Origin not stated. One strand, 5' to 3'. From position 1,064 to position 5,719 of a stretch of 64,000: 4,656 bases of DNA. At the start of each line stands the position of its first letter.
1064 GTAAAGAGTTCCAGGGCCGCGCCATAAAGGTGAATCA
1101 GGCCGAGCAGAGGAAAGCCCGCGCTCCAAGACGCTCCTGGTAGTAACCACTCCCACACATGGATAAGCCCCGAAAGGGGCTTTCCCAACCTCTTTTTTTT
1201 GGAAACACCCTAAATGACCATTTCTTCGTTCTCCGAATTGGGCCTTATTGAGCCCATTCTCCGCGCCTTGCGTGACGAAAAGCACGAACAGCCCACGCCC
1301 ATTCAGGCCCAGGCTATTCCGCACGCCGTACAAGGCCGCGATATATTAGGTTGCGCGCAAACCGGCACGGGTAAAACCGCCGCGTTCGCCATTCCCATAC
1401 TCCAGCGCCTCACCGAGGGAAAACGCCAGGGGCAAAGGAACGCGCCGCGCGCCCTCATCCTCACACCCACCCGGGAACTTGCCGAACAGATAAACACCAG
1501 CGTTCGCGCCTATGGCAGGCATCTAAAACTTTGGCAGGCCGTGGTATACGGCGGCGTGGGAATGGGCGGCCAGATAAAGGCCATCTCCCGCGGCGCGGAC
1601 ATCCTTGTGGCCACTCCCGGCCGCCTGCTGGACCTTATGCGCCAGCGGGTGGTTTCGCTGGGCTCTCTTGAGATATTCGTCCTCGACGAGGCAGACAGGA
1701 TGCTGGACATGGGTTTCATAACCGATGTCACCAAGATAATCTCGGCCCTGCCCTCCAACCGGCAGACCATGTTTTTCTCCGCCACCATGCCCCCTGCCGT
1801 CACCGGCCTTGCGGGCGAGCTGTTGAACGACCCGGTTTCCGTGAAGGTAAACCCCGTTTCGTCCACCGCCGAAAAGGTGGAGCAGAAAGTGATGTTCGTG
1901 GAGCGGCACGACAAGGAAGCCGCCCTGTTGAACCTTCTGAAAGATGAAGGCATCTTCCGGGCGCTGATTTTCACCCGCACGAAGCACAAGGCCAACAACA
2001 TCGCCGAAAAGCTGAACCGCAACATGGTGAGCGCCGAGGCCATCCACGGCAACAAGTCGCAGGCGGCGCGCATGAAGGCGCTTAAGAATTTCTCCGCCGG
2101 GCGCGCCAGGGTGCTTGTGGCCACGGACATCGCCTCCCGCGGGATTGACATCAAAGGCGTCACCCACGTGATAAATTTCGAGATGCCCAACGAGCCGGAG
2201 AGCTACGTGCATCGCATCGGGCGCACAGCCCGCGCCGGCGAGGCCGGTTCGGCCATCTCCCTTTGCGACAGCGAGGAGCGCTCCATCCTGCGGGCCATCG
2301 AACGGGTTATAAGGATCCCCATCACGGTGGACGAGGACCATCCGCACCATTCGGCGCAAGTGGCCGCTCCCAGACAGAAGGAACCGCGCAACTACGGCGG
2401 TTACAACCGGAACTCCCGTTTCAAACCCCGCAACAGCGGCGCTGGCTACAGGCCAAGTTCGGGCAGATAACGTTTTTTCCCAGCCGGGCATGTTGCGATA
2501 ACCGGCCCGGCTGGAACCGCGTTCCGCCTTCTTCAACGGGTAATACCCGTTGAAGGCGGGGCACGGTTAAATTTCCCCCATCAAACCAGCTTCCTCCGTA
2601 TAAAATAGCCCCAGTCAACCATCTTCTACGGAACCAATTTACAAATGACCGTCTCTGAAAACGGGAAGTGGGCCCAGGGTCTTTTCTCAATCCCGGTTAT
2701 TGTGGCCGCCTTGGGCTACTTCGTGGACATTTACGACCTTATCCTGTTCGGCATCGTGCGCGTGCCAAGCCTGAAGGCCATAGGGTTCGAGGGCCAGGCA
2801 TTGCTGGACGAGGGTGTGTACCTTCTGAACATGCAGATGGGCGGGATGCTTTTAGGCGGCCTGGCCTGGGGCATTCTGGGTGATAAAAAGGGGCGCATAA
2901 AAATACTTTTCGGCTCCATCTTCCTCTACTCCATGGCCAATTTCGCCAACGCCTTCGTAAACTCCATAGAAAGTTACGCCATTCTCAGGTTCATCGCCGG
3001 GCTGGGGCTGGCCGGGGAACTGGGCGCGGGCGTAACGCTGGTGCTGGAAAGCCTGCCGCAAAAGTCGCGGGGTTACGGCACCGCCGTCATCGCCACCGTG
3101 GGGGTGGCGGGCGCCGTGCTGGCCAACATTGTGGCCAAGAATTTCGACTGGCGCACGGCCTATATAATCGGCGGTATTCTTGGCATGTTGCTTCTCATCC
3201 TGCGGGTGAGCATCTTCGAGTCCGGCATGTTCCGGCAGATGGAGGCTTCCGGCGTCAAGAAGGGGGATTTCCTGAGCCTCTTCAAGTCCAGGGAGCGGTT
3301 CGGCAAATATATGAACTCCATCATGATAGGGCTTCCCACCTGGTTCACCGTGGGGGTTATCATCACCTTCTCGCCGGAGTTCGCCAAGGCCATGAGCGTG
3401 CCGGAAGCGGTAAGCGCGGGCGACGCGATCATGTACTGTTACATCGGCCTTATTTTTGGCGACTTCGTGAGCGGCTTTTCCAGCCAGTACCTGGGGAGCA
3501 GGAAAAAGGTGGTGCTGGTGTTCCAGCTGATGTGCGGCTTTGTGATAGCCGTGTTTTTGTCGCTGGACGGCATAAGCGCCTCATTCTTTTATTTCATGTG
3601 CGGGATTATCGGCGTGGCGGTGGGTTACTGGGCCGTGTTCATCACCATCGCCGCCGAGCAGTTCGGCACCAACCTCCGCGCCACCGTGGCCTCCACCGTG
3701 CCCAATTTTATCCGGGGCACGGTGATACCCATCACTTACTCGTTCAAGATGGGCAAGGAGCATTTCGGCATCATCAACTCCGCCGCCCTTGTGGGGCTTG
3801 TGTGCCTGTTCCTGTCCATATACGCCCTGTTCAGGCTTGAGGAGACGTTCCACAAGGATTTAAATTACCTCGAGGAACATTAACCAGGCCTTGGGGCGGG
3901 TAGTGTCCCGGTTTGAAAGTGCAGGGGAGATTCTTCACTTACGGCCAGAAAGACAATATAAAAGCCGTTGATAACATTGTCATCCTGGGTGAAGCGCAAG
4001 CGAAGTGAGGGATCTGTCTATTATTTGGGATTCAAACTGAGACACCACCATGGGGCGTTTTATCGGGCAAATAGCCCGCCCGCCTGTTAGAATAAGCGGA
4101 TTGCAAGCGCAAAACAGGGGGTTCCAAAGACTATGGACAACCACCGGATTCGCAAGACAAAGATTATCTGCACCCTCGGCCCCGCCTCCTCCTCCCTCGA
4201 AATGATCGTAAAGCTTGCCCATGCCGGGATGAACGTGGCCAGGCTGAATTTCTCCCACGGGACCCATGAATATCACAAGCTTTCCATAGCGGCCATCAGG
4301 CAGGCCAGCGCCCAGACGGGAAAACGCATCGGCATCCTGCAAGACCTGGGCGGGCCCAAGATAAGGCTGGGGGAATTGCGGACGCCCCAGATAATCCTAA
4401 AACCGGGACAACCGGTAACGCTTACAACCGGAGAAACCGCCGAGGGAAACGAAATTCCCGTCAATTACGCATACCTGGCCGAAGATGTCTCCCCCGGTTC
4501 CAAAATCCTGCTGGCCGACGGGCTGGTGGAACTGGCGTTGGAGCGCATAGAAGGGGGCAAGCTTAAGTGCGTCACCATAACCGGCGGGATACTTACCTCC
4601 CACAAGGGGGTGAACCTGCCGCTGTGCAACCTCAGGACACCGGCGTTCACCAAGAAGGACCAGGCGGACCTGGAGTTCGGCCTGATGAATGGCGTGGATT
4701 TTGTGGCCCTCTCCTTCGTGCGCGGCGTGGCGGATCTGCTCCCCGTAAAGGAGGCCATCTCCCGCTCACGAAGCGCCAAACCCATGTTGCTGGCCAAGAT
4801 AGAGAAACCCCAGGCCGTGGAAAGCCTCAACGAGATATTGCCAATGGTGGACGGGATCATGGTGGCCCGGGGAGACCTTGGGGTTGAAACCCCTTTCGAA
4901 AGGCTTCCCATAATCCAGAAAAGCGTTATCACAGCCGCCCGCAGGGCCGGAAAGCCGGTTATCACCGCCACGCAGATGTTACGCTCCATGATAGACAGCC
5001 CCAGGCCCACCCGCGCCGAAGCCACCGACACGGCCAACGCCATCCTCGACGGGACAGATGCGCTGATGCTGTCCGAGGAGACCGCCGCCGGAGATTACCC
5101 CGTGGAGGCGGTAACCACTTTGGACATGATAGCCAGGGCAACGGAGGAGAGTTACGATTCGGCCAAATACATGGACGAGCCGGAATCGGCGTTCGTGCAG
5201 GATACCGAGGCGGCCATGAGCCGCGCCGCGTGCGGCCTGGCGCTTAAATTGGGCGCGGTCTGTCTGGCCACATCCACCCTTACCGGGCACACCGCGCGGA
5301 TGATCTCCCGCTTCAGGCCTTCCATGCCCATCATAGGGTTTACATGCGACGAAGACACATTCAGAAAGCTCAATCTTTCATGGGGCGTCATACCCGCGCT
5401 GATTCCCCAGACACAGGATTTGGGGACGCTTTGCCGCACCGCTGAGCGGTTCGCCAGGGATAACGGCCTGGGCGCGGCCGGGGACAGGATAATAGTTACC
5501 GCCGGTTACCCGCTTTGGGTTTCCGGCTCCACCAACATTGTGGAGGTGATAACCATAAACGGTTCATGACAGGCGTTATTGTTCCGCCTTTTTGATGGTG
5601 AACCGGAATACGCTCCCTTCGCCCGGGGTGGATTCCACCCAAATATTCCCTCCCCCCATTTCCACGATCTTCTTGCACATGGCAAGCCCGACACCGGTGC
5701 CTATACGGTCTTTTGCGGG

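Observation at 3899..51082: High-density 151-bp MITE family with 19-bp TIRs and 8-bp target duplications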

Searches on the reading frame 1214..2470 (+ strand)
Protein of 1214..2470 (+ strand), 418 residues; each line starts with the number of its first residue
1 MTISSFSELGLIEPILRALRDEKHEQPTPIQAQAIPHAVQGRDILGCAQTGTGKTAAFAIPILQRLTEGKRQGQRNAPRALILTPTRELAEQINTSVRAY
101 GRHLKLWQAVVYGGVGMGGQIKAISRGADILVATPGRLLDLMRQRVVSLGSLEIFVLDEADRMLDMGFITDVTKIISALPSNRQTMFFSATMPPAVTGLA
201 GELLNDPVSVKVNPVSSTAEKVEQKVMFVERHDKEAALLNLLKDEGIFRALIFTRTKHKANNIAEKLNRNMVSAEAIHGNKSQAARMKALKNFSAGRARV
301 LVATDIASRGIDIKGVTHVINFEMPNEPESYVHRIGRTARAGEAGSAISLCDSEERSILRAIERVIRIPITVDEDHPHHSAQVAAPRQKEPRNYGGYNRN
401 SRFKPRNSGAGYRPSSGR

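Call 63: find_encoding_contigs(protein=window:1214-2470:+, flank=10000, max_places=3)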
Protein window:1214-2470:+ (418 aa): 2 contigs read that carry it; 1 place shown.
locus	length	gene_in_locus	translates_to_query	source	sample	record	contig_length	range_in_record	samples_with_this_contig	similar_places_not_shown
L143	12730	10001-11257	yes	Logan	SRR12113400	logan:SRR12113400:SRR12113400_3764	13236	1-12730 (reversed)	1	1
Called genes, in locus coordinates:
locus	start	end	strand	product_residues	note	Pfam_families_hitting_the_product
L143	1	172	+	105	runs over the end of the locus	PF01934:HepT-like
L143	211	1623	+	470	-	PF13439:Glyco_transf_4, PF13579:Glyco_trans_4_4 (weak), PF00534:Glycos_transf_1, PF13692:Glyco_trans_1_4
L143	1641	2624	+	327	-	PF01073:3Beta_HSD, PF01370:Epimerase, PF02719:Polysacc_synt_2, PF04321:RmlD_sub_bind, PF05368:NmrA (weak), PF07993:NAD_binding_4, PF13460:NAD_binding_10, PF16363:GDP_Man_Dehyd, +1 more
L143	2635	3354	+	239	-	PF00483:NTP_transferase, PF12804:NTP_transf_3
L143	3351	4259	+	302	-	PF01370:Epimerase, PF02719:Polysacc_synt_2 (faint), PF04321:RmlD_sub_bind, PF16363:GDP_Man_Dehyd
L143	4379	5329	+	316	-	PF00535:Glycos_transf_2, PF13641:Glyco_tranf_2_3 (weak)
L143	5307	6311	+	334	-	PF01073:3Beta_HSD, PF01370:Epimerase, PF02719:Polysacc_synt_2 (faint), PF04321:RmlD_sub_bind, PF07993:NAD_binding_4 (faint), PF16363:GDP_Man_Dehyd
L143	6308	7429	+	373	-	PF01041:DegT_DnrJ_EryC1, PF01212:Beta_elim_lyase (weak)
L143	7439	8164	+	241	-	PF01209:Ubie_methyltran (faint), PF13489:Methyltransf_23, PF13649:Methyltransf_25, PF13847:Methyltransf_31, PF08241:Methyltransf_11, PF08242:Methyltransf_12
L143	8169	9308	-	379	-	PF00534:Glycos_transf_1, PF13692:Glyco_trans_1_4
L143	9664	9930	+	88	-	PF00076:RRM_1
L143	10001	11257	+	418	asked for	PF04851:ResIII (weak), PF00270:DEAD, PF00271:Helicase_C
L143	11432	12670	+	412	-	PF00083:Sugar_tr, PF07690:MFS_1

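Call 64: find_encoding_contigs(protein=L143:211-1623:+, flank=10000, max_places=4)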
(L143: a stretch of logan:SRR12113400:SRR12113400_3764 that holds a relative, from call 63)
Protein L143:211-1623:+ (470 aa): 2 contigs read that carry it; 1 place shown.
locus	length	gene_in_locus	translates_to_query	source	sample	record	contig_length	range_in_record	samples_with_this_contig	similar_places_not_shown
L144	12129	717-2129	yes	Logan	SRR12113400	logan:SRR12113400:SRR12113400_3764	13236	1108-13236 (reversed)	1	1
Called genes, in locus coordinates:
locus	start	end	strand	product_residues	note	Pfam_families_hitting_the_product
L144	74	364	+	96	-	PF01909:NTP_transf_2, PF18765:Polbeta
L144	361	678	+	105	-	PF01934:HepT-like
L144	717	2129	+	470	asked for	PF13439:Glyco_transf_4, PF13579:Glyco_trans_4_4 (weak), PF00534:Glycos_transf_1, PF13692:Glyco_trans_1_4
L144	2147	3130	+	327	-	PF01073:3Beta_HSD, PF01370:Epimerase, PF02719:Polysacc_synt_2, PF04321:RmlD_sub_bind, PF05368:NmrA (weak), PF07993:NAD_binding_4, PF13460:NAD_binding_10, PF16363:GDP_Man_Dehyd, +1 more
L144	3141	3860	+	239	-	PF00483:NTP_transferase, PF12804:NTP_transf_3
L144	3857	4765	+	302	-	PF01370:Epimerase, PF02719:Polysacc_synt_2 (faint), PF04321:RmlD_sub_bind, PF16363:GDP_Man_Dehyd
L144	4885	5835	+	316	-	PF00535:Glycos_transf_2, PF13641:Glyco_tranf_2_3 (weak)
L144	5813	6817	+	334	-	PF01073:3Beta_HSD, PF01370:Epimerase, PF02719:Polysacc_synt_2 (faint), PF04321:RmlD_sub_bind, PF07993:NAD_binding_4 (faint), PF16363:GDP_Man_Dehyd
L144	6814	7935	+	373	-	PF01041:DegT_DnrJ_EryC1, PF01212:Beta_elim_lyase (weak)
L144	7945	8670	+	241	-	PF01209:Ubie_methyltran (faint), PF13489:Methyltransf_23, PF13649:Methyltransf_25, PF13847:Methyltransf_31, PF08241:Methyltransf_11, PF08242:Methyltransf_12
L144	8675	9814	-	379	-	PF00534:Glycos_transf_1, PF13692:Glyco_trans_1_4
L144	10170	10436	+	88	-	PF00076:RRM_1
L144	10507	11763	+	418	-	PF04851:ResIII (weak), PF00270:DEAD, PF00271:Helicase_C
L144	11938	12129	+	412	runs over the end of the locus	PF00083:Sugar_tr, PF07690:MFS_1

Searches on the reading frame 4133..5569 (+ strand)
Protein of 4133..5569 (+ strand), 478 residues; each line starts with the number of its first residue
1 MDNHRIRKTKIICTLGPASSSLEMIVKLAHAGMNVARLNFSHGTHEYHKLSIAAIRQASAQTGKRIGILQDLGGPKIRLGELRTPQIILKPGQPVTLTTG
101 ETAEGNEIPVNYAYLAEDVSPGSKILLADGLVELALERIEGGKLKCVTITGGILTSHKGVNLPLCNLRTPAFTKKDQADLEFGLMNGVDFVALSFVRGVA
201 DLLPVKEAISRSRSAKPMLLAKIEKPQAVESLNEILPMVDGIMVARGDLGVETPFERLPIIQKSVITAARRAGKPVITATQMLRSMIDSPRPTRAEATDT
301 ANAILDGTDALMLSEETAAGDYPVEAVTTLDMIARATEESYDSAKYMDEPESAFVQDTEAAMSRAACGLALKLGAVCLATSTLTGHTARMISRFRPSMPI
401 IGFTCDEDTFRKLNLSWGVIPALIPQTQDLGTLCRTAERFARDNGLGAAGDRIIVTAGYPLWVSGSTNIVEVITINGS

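Call 19: find_encoding_contigs(protein=window:4133-5569:+, flank=1000, max_places=4)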
Protein window:4133-5569:+ (478 aa): 3 contigs read that carry it; 1 place shown.
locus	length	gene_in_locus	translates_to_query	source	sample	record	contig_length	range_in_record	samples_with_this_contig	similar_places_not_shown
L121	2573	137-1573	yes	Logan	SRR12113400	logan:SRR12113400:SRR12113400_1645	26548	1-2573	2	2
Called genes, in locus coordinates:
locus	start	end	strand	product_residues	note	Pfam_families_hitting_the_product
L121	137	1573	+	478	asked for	PF00224:PK, PF02887:PK_C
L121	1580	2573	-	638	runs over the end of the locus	PF11845:Tll0287-like, PF13188:PAS_8 (weak), PF13426:PAS_9 (weak), PF00512:HisKA, PF02518:HATPase_c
